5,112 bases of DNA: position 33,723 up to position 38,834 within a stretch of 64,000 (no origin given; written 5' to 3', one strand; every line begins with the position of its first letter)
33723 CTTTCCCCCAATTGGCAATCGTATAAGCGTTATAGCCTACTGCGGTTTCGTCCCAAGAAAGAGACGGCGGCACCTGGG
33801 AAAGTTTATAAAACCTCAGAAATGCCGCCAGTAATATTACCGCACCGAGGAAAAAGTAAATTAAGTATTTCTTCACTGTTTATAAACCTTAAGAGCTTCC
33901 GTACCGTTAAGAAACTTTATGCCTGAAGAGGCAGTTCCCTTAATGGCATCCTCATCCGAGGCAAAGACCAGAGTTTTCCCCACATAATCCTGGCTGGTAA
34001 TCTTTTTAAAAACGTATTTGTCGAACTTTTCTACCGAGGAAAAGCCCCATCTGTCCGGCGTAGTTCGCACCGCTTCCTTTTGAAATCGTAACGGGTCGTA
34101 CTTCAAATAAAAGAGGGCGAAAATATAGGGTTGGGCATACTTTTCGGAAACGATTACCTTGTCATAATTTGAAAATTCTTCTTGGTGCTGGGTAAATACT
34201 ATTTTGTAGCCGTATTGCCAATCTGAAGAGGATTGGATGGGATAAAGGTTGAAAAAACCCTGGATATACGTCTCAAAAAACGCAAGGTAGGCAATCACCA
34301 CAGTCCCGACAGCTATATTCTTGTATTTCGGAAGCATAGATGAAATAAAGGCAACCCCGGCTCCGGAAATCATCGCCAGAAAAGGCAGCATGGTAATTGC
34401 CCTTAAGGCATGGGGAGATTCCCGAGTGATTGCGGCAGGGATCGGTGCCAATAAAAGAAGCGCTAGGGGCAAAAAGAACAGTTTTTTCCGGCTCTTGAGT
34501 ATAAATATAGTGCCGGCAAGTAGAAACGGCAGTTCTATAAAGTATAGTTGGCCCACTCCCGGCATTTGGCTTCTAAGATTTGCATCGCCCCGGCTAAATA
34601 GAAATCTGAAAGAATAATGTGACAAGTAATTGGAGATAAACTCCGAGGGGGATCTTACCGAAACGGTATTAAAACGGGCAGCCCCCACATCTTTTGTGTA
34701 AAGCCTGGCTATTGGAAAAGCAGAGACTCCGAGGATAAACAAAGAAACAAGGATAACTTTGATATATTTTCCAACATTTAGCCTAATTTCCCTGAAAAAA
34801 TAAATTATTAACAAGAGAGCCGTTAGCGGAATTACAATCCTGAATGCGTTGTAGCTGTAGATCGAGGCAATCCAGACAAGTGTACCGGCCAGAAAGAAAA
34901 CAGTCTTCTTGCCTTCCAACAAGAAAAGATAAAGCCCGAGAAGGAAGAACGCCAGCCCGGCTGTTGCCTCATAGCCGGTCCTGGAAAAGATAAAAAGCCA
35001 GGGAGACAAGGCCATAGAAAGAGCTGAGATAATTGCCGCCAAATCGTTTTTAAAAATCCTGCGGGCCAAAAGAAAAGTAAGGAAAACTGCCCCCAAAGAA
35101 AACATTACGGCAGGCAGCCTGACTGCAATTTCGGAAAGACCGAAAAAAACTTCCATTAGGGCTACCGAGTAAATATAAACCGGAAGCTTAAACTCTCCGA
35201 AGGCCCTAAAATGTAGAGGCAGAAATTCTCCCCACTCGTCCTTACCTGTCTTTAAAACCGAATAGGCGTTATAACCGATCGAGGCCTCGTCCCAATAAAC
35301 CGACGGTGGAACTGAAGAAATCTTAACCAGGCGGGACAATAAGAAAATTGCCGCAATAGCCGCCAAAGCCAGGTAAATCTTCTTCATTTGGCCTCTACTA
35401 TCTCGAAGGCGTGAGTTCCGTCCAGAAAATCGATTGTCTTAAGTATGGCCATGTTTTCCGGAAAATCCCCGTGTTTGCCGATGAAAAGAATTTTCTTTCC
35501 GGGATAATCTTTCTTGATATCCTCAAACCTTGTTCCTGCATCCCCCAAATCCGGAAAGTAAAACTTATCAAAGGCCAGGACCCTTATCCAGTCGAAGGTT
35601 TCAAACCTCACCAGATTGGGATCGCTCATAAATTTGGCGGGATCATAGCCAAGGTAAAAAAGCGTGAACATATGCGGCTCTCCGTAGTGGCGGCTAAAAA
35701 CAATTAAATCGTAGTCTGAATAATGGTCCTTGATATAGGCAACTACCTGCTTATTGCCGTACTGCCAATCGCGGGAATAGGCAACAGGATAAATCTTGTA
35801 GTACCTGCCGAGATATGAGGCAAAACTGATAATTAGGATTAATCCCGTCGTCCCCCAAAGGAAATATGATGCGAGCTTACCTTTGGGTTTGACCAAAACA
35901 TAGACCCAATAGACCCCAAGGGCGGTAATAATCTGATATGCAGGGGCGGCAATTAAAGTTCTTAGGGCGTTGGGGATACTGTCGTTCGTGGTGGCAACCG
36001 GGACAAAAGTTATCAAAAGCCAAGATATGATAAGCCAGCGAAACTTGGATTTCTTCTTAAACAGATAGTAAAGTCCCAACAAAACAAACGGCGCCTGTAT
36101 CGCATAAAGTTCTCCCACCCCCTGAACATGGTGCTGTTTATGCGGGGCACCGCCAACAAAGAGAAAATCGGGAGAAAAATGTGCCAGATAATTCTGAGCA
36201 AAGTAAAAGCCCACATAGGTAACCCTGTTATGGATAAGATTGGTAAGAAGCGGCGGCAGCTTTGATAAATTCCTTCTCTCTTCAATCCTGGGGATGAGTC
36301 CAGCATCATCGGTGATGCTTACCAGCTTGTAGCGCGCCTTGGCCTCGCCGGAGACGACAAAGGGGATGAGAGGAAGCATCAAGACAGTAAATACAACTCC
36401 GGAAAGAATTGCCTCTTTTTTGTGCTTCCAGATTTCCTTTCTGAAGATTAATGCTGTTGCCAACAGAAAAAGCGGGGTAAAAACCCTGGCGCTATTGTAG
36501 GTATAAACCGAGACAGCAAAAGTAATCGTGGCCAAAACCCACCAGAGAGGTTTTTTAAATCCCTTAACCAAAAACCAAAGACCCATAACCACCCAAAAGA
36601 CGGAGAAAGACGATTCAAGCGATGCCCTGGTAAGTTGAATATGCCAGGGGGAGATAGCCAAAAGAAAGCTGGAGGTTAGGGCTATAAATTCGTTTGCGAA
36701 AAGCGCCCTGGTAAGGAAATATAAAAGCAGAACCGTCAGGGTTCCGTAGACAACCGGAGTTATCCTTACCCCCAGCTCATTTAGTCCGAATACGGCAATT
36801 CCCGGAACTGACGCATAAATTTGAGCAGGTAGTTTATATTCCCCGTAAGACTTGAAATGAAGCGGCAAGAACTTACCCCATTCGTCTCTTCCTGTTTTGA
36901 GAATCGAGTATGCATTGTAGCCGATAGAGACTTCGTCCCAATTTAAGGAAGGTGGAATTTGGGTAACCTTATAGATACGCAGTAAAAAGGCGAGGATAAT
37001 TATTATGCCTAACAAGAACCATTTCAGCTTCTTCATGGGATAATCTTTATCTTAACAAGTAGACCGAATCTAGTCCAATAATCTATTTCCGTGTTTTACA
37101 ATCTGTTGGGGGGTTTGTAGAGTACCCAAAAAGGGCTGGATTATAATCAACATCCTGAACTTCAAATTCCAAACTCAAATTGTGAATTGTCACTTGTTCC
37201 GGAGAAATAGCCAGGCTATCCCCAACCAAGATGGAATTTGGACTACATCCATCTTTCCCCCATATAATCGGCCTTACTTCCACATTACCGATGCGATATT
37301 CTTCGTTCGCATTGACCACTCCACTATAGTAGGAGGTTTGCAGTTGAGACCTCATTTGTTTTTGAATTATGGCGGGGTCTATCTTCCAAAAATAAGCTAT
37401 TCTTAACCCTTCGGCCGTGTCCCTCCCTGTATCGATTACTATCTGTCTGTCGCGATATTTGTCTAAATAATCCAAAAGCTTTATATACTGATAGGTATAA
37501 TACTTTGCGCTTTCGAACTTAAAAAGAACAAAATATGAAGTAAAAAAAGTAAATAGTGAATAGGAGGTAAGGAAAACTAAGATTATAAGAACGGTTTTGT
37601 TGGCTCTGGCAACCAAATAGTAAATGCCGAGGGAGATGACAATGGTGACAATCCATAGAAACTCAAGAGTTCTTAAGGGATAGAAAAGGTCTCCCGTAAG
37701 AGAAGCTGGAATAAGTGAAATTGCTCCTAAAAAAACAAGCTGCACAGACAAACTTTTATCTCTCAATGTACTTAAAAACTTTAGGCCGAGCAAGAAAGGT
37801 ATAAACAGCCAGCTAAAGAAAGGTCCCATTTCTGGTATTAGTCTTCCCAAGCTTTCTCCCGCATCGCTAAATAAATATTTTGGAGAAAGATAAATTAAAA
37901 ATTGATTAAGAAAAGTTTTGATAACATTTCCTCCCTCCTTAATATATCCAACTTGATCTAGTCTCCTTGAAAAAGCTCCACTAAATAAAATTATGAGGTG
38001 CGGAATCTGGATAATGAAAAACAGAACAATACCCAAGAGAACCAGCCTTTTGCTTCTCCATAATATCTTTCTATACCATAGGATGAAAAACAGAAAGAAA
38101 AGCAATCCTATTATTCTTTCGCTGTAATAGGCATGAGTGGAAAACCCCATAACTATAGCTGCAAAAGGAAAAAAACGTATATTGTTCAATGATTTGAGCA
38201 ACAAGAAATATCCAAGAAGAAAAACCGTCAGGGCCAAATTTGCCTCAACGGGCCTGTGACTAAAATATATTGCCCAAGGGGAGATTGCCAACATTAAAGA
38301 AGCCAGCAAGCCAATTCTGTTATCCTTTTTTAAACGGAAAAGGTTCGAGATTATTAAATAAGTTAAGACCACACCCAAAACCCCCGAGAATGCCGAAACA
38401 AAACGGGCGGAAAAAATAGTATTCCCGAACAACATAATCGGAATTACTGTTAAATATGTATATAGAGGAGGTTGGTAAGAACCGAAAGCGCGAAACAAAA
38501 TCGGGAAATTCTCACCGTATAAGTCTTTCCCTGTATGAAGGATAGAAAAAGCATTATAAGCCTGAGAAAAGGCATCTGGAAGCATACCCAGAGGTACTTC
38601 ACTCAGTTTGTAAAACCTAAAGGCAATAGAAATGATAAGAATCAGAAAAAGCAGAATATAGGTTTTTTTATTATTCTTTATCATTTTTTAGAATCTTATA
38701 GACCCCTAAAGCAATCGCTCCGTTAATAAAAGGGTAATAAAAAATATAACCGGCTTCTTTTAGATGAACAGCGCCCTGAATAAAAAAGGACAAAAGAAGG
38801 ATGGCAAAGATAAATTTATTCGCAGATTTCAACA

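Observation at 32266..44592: Tandem array of seven PMT/ArnT-like GT-C glycosyltransferase paralogs with an embedded polyprenyl-phosphate sugar synthase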

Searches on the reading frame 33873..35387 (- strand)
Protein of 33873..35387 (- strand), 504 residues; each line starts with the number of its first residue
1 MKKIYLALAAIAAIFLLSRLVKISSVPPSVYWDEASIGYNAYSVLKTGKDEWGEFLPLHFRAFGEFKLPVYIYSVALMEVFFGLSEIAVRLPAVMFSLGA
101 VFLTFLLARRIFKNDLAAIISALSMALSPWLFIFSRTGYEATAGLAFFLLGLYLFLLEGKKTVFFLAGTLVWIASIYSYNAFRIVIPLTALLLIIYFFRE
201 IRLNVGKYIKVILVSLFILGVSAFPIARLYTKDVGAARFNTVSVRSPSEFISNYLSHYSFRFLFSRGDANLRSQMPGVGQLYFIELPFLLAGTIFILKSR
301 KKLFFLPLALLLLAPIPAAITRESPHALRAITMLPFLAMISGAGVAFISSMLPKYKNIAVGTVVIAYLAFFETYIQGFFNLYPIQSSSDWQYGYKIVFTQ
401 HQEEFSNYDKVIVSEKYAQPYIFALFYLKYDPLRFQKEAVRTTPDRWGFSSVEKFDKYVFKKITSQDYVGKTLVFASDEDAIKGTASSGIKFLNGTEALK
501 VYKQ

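Call 5: search_protein_families(library=pfam, proteins=[window:33873-35387:-], max_evalue=0.01)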
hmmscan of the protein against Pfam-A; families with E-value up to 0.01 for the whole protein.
window:33873-35387:- (504 aa): 2 families
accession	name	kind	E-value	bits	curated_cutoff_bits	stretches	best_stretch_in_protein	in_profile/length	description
PF13231.12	PMT_2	-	3.2e-05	24.6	26.1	1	69-219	4-154/160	Dolichyl-phosphate-mannose-protein mannosyltransferase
PF02366.24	PMT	-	0.00076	19.5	22.7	1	13-158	5-154/245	Dolichyl-phosphate-mannose-protein mannosyltransferase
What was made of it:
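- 33873..35387 (-): GT-C gene B (504 aa), member of the core triad. PMT_2 24.6 bits, just under the gathering score of 26.1 (call 5).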

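Call 6: search_protein_families(library=ncbifam, proteins=[window:33873-35387:-], max_evalue=0.01)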
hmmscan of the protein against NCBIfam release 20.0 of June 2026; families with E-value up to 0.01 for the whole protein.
window:33873-35387:- (504 aa): 0 families

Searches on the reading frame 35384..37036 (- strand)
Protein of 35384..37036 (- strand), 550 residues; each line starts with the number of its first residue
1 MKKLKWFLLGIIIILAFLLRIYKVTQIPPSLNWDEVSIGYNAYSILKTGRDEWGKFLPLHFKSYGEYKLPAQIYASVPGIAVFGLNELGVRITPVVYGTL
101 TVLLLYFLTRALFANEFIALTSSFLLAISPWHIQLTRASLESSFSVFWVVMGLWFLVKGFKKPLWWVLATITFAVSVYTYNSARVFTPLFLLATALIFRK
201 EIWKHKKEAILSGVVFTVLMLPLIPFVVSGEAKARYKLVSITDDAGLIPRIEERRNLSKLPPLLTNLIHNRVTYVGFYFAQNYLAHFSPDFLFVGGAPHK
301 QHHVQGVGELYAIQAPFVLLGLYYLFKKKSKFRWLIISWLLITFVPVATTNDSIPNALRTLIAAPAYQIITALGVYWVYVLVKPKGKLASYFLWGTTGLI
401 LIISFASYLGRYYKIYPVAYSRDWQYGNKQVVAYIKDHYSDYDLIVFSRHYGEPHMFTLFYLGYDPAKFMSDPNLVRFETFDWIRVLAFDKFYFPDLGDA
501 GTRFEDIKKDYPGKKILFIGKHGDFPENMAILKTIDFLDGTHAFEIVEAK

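Call 5: search_protein_families(library=pfam, proteins=[window:35384-37036:-], max_evalue=0.01)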
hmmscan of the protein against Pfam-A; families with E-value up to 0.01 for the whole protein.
window:35384-37036:- (550 aa): 2 families
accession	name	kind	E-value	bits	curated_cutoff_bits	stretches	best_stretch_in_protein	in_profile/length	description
PF13231.12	PMT_2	-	5e-11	43.5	26.1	1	80-224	14-158/160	Dolichyl-phosphate-mannose-protein mannosyltransferase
PF02366.24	PMT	-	6.9e-11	42.6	22.7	1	11-230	2-234/245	Dolichyl-phosphate-mannose-protein mannosyltransferase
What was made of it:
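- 35384..37036 (-): GT-C gene C (550 aa), the most conserved member of the core triad. PMT_2 43.5 bits, PMT 42.6 bits (call 5).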

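Call 6: search_protein_families(library=ncbifam, proteins=[window:35384-37036:-], max_evalue=0.01)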
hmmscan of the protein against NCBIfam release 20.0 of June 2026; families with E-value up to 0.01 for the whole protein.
window:35384-37036:- (550 aa): 2 families
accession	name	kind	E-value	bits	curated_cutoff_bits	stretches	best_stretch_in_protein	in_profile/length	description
TIGR04154.1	archaeo_STT3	subfamily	0.0016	16.9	450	0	91-229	99-260/831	oligosaccharyl transferase, archaeosortase A system-associated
NF009784.2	PRK13279.1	equivalog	0.0069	15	567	0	80-202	73-201/539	lipid IV(A) 4-amino-4-deoxy-L-arabinosyltransferase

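Call 13: find_encoding_contigs(protein=window:35384-37036:-, flank=10000, max_places=6)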
Protein window:35384-37036:- (550 aa): 2 contigs read that carry it; 1 place shown.
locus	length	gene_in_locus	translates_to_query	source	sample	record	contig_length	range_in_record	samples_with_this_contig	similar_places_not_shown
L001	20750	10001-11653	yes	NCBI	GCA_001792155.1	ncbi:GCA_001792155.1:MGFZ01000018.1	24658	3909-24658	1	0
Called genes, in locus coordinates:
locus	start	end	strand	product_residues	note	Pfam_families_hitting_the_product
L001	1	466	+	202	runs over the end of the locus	-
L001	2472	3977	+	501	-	PF02366:PMT, PF13231:PMT_2 (weak)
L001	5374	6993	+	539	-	PF02366:PMT (weak), PF13231:PMT_2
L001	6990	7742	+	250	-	PF00535:Glycos_transf_2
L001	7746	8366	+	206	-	-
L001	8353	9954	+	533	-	PF13231:PMT_2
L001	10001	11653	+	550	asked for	PF02366:PMT, PF13231:PMT_2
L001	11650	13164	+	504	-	PF13231:PMT_2 (weak)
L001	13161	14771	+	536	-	PF02366:PMT, PF13231:PMT_2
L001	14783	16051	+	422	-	PF01266:DAO (weak), PF01593:Amino_oxidase, PF13450:NAD_binding_8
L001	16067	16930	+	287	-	PF00535:Glycos_transf_2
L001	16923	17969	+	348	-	-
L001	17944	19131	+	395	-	PF04188:Mannosyl_trans2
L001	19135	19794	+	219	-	PF00535:Glycos_transf_2, PF13641:Glyco_tranf_2_3 (weak)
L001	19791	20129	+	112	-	PF10066:DUF2304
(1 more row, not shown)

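Call 14: find_related_loci(query=window:35384-37036:-, collection=genome_contigs, flank=10000)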
Query window:35384-37036:- (550 aa) in genome_contigs; peptide patterns used: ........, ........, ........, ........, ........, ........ (x = any residue, [..] = any of these).
168 stretches matched a pattern; 21 encode a relative of the query (tblastn E <= 1e-3); 21 distinct loci.
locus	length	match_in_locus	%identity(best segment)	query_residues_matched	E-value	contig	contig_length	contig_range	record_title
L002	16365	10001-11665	66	1-548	0e+0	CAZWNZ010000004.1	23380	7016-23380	MAG TPA_asm: uncultured Gammaproteobacteria bacterium isolate SRP192927_co3_839 genome assembly, contig: NODE_4426_lengt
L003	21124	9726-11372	65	1-550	0e+0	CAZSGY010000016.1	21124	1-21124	MAG TPA_asm: uncultured Gammaproteobacteria bacterium isolate binchicken_co169_197 genome assembly, contig: k99_205088,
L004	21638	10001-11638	66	1-548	0e+0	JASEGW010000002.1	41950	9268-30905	MAG: bacterium isolate Yes70-06 NODE_2_length_41950_cov_10.291347, whole genome shotgun sequence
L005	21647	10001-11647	67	1-550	0e+0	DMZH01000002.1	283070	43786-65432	MAG TPA_asm: Candidatus Woesebacteria bacterium isolate UBA8517 contig_17954, whole genome shotgun sequence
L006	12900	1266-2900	68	5-550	0e+0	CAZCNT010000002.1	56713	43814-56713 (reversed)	MAG TPA_asm: uncultured Gammaproteobacteria bacterium isolate SRP050083_co1_418 genome assembly, contig: NODE_128_length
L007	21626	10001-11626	65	1-546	0e+0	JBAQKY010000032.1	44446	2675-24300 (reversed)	MAG: Microgenomates group bacterium isolate MFD12071_ilm_asm_bin3 k127_18788, whole genome shotgun sequence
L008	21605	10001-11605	68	12-548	0e+0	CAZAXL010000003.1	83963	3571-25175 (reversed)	MAG TPA_asm: uncultured Gammaproteobacteria bacterium isolate SRP062349_co2_103 genome assembly, contig: NODE_179_length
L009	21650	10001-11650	65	1-550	0e+0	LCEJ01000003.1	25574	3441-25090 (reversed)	MAG: Candidatus Daviesbacteria bacterium GW2011_GWA2_42_7 UV41_C0003, whole genome shotgun sequence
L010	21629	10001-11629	65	9-548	0e+0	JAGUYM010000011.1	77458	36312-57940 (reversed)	MAG: Candidatus Woesebacteria bacterium isolate DeMMO6_63 c_000000051655, whole genome shotgun sequence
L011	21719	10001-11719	64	2-550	0e+0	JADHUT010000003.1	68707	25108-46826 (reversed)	MAG: Candidatus Microgenomates bacterium isolate BS150m-G53 BS-150m-C278, whole genome shotgun sequence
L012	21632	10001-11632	63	1-546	0e+0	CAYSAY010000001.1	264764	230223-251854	MAG TPA_asm: uncultured Gammaproteobacteria bacterium isolate ERP113451_co1_283 genome assembly, contig: NODE_7_length_2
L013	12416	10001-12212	63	11-547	0e+0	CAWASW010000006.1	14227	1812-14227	MAG: Candidatus Woesebacteria bacterium isolate MFD02832.bin.1.153 genome assembly, contig: contig_14428, whole genome s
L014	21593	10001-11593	63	20-550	0e+0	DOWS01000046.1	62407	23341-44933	MAG TPA_asm: Candidatus Daviesbacteria bacterium isolate UBA9644 contig_3810, whole genome shotgun sequence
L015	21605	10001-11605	65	8-547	0e+0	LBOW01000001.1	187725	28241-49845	MAG: Candidatus Woesebacteria bacterium GW2011_GWB1_33_22 UR35_C0001, whole genome shotgun sequence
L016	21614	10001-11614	64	9-548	0e+0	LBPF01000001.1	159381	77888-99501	MAG: Candidatus Woesebacteria bacterium GW2011_GWB1_33_38 UR44_C0001, whole genome shotgun sequence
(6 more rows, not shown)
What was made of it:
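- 35384..37036 (-): Orthologs at 63-68% identity in 19 Microgenomates MAG loci (call 14).
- C orthologs are 63-68% identical in 19 MAG loci (call 14).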

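Call 35: list_cluster_members(proteins=[window:35384-37036:-, window:39295-40047:-, window:38671-39291:-, window:43087-44592:-])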
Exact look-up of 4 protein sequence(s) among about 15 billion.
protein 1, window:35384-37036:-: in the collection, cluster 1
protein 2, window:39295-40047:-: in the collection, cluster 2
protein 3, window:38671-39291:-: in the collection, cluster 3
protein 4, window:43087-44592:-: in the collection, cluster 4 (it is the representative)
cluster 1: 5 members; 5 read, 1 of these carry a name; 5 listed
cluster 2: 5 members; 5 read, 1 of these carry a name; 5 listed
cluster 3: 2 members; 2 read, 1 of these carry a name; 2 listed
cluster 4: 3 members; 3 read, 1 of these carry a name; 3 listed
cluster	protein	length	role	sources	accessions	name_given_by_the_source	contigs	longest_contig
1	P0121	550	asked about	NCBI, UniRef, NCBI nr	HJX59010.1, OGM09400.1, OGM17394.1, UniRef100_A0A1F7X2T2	hypothetical protein A2V56_02675 [Candidatus Woesebacteria bacterium RBG_19FT_COMBO_42_9] | Glycosyltransferase RgtA/B/C/D-like domain-containing protein n=1 Tax=Candidatus ... | MAG: hypothetical protein A2Y68_00305 [Candidatus Woesebacteria bacterium RBG_13_46_13]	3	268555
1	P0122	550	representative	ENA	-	-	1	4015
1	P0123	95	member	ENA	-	-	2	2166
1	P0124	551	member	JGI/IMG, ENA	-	-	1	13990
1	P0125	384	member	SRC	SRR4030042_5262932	-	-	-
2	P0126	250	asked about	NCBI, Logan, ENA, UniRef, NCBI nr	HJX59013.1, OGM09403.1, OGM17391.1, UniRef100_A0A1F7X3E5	hypothetical protein A2V56_02660 [Candidatus Woesebacteria bacterium RBG_19FT_COMBO_42_9] | Glycosyltransferase 2-like domain-containing protein n=1 Tax=Candidatus Woesebacteria ... | MAG: hypothetical protein A2Y68_00320 [Candidatus Woesebacteria bacterium RBG_13_46_13]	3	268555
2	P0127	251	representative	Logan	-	-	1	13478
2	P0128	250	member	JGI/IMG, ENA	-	-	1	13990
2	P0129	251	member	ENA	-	-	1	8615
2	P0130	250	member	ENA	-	-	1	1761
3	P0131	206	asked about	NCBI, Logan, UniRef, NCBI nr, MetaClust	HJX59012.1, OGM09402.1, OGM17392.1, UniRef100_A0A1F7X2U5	hypothetical protein A2V56_02665 [Candidatus Woesebacteria bacterium RBG_19FT_COMBO_42_9] | Glycosyltransferase RgtA/B/C/D-like domain-containing protein n=1 Tax=Candidatus ... | MAG: hypothetical protein A2Y68_00315 [Candidatus Woesebacteria bacterium RBG_13_46_13]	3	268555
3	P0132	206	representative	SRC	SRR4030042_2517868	-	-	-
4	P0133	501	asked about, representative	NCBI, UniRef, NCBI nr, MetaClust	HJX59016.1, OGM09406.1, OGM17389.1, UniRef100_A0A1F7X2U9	hypothetical protein A2V56_02645 [Candidatus Woesebacteria bacterium RBG_19FT_COMBO_42_9] | ArnT-like N-terminal domain-containing protein n=1 Tax=Candidatus Woesebacteria bacterium ... | MAG: hypothetical protein A2Y68_00335 [Candidatus Woesebacteria bacterium RBG_13_46_13]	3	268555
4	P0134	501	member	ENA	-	-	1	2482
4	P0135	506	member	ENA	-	-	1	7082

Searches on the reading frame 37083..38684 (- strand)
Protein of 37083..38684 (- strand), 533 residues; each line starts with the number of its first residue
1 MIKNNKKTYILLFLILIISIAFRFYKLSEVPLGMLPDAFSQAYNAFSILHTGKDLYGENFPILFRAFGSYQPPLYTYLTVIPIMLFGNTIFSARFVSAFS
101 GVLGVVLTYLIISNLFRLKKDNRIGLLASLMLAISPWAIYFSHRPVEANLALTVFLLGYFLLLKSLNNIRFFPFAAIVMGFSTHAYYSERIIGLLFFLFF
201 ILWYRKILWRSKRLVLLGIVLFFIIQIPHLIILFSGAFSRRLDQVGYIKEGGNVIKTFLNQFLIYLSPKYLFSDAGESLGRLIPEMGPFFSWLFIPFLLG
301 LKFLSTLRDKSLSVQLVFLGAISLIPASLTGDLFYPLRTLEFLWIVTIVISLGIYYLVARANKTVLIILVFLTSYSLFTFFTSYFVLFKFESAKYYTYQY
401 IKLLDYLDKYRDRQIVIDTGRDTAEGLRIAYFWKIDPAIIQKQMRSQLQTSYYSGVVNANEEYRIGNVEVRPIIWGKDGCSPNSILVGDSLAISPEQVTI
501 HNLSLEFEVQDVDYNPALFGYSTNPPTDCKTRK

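Call 5: search_protein_families(library=pfam, proteins=[window:37083-38684:-], max_evalue=0.01)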
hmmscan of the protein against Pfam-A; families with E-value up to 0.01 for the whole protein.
window:37083-38684:- (533 aa): 1 family
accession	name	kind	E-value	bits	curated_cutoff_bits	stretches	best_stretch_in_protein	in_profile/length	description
PF13231.12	PMT_2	-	1.2e-11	45.6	26.1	1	71-231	2-159/160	Dolichyl-phosphate-mannose-protein mannosyltransferase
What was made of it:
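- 37083..38684 (-): GT-C gene D (533 aa), accessory, last gene of the cassette. PMT_2 45.6 bits (call 5).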

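Call 6: search_protein_families(library=ncbifam, proteins=[window:37083-38684:-], max_evalue=0.01)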
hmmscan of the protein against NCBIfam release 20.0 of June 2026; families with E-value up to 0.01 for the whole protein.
window:37083-38684:- (533 aa): 0 families
